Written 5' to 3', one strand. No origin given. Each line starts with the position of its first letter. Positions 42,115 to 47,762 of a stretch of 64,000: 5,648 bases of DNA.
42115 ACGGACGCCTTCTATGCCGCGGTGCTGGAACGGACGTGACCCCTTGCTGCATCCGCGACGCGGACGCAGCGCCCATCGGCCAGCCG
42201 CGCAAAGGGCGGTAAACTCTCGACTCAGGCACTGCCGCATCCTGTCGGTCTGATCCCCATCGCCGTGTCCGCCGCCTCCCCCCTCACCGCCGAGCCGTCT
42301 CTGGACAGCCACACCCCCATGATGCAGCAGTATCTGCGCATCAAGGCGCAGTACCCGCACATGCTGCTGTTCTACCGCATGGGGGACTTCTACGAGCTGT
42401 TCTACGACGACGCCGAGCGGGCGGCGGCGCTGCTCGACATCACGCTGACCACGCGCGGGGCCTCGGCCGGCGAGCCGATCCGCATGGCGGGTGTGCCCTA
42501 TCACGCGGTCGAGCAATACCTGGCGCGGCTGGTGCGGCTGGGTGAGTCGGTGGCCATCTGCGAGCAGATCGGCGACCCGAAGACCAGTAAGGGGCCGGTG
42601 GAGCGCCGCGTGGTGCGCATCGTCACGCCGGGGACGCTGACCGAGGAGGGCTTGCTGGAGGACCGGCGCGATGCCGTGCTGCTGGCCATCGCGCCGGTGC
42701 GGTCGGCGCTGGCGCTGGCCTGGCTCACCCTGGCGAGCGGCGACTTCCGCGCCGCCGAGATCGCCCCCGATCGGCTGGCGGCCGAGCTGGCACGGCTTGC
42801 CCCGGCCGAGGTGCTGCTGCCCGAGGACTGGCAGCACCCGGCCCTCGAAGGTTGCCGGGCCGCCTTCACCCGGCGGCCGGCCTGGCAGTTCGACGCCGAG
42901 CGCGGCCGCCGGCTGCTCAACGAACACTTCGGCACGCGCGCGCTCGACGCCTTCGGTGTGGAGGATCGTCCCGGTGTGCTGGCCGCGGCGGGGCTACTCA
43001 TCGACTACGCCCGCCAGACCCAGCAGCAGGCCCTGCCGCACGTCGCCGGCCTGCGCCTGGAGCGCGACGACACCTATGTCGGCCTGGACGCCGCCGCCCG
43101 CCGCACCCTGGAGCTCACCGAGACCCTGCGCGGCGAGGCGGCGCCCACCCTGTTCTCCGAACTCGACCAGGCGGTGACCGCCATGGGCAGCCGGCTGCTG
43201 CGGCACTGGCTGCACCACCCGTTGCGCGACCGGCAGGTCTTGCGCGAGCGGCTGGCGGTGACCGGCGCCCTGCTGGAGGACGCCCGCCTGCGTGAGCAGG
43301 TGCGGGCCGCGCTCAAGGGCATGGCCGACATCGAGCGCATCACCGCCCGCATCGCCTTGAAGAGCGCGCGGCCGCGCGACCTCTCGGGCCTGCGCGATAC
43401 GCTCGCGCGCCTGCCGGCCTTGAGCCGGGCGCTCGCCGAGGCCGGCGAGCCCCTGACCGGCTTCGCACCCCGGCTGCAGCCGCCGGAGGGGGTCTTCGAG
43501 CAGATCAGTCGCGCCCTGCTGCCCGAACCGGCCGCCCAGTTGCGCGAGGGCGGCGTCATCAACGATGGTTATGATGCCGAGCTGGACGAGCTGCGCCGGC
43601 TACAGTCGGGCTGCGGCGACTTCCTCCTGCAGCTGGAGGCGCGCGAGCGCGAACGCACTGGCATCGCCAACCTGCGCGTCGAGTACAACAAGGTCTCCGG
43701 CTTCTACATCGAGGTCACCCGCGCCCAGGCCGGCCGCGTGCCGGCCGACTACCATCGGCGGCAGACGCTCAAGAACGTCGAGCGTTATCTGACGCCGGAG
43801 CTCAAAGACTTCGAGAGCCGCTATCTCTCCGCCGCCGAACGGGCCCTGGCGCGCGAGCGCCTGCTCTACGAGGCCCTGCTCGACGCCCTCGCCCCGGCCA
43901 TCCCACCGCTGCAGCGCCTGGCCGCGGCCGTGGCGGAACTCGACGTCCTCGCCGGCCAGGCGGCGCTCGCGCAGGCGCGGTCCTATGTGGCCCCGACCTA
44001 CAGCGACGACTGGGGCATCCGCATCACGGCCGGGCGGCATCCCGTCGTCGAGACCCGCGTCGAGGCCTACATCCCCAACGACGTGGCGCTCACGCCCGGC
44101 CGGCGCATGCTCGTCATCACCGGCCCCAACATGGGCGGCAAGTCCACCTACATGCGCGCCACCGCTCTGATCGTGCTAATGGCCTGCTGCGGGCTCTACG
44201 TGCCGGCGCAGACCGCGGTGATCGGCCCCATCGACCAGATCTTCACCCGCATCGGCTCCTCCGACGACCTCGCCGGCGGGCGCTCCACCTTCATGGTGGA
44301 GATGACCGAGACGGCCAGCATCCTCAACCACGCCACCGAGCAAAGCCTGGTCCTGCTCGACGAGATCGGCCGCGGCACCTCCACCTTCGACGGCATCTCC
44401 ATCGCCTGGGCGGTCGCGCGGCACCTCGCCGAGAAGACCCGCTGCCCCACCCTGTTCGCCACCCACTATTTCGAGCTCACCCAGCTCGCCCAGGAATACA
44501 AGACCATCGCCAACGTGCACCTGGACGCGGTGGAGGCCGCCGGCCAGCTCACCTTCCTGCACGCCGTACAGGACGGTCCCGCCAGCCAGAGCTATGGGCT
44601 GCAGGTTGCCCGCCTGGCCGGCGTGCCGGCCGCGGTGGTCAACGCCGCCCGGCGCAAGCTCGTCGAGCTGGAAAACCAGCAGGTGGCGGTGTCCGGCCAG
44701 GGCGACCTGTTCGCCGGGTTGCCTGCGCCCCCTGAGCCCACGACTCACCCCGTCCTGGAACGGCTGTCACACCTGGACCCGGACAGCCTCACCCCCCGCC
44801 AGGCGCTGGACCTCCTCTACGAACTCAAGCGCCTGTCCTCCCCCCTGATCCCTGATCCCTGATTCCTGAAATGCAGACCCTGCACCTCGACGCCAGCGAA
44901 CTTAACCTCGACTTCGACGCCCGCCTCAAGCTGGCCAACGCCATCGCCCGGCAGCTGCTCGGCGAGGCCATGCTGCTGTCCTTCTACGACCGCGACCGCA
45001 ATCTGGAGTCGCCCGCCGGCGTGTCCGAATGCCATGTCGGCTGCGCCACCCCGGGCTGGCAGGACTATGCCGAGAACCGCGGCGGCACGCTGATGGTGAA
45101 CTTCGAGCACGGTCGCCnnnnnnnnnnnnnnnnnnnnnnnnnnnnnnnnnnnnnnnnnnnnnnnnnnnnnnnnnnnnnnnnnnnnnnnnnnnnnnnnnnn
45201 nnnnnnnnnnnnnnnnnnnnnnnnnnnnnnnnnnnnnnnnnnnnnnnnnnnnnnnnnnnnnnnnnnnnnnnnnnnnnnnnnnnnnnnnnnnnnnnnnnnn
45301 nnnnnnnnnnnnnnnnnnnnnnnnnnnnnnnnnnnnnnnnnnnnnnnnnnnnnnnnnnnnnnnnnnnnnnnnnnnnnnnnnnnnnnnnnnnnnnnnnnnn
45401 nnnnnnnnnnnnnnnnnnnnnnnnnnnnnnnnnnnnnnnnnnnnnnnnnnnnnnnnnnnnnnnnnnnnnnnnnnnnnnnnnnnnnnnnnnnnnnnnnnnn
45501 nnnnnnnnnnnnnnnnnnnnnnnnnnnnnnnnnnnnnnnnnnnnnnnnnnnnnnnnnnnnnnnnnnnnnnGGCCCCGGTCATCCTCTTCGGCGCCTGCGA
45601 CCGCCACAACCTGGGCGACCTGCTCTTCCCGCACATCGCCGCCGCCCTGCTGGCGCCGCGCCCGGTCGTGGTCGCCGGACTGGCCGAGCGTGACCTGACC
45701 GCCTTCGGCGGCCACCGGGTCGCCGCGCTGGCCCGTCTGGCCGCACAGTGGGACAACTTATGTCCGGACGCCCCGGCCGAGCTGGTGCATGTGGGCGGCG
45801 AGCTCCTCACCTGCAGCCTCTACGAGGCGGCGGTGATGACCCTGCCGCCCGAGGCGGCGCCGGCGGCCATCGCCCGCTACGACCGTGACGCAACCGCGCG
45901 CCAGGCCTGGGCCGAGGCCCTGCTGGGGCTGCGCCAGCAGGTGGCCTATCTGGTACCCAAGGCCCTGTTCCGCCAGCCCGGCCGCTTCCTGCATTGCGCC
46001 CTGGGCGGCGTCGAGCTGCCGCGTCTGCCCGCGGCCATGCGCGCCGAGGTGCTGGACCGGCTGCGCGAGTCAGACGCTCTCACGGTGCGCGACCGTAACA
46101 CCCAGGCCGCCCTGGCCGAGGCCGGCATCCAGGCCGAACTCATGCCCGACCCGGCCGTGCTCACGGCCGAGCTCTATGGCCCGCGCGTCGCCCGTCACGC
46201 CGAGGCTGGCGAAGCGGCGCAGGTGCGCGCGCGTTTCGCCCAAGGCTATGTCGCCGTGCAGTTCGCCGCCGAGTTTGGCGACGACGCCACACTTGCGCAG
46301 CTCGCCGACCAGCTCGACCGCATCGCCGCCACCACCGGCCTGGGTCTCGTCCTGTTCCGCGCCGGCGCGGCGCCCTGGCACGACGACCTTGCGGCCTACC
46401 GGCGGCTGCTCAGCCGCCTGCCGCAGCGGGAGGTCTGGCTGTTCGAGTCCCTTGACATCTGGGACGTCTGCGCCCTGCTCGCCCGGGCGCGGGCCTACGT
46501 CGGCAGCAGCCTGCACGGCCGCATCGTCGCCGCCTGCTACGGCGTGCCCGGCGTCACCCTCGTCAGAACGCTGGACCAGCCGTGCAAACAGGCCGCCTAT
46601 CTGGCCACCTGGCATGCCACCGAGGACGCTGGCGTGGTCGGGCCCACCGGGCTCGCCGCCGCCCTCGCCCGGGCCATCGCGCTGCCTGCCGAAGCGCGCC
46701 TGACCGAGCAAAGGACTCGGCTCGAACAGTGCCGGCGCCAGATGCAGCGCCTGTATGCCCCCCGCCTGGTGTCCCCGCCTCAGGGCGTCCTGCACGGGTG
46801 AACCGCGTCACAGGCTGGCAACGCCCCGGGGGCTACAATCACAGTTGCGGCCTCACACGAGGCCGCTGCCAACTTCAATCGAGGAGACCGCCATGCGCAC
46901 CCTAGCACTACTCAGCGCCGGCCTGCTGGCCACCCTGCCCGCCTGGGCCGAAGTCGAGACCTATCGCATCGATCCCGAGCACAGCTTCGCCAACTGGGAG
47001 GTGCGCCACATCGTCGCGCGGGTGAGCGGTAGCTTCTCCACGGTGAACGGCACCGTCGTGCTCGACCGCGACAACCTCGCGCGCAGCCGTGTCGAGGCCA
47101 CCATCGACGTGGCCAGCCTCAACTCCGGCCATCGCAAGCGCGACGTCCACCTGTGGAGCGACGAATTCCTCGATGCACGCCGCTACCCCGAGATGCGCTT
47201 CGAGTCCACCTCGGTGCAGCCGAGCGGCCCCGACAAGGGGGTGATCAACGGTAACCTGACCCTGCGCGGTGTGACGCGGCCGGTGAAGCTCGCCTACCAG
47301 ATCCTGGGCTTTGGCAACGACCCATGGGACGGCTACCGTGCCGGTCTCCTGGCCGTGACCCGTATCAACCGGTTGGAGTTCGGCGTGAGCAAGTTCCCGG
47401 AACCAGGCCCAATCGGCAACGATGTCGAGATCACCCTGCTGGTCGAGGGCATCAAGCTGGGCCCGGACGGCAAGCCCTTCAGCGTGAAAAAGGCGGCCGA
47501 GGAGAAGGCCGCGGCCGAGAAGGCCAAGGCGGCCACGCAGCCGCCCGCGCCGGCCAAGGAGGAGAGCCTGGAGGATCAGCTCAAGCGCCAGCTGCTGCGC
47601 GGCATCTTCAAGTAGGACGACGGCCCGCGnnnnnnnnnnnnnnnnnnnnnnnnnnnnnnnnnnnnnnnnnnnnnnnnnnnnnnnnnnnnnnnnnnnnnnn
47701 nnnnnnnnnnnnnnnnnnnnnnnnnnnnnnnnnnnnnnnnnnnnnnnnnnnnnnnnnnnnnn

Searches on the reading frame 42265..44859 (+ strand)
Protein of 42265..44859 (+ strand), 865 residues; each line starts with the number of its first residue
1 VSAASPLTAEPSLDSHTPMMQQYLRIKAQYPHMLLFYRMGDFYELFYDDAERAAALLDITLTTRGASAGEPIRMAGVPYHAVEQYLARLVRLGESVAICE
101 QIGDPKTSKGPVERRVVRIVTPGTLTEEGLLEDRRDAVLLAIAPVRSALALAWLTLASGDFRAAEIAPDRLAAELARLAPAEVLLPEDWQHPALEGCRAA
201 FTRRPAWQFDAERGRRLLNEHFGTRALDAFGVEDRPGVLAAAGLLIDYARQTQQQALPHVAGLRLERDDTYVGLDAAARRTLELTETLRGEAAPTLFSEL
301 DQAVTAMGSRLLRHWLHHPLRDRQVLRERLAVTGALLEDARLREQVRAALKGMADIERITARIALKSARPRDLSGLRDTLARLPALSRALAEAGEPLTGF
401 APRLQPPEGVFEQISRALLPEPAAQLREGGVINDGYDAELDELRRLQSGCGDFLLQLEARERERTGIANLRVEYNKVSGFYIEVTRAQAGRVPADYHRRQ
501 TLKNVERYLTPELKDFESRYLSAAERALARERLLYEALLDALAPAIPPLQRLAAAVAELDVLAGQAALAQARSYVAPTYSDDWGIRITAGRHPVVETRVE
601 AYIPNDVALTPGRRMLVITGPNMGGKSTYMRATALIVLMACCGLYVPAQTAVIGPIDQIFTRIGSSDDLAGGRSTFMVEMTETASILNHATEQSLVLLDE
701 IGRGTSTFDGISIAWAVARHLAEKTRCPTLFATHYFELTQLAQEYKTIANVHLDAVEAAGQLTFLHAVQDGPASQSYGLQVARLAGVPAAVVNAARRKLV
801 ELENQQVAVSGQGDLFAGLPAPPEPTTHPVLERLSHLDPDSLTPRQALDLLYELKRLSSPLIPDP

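Call 51: search_protein_families(library=pfam, proteins=[window:42265-44859:+], max_evalue=0.00001)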
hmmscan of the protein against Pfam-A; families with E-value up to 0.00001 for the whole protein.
window:42265-44859:+ (865 aa): 5 families
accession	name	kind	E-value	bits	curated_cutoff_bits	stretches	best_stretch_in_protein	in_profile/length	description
PF00488.27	MutS_V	-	3.3e-84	282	30.2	1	616-803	1-188/188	MutS domain V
PF05192.23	MutS_III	-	4.5e-47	161.3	34.1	1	277-566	1-194/194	MutS domain III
PF01624.25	MutS_I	-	4.3e-45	153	20.6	1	17-128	1-112/113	MutS domain I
PF05190.23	MutS_IV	-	9.6e-29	100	22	1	435-525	1-91/92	MutS family domain IV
PF05188.22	MutS_II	-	1.1e-24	87.8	25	1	138-260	2-132/133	MutS domain II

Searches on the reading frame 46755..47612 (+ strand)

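Call 51: search_protein_families(library=pfam, proteins=[window:46755-47612:+], max_evalue=0.00001)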
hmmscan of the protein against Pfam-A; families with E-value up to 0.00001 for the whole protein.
window:46755-47612:+ (286 aa): 1 family
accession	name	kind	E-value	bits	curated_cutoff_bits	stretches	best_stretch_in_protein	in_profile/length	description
PF04264.18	YceI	-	7.5e-40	137.2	23.7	1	70-231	1-149/150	YceI-like domain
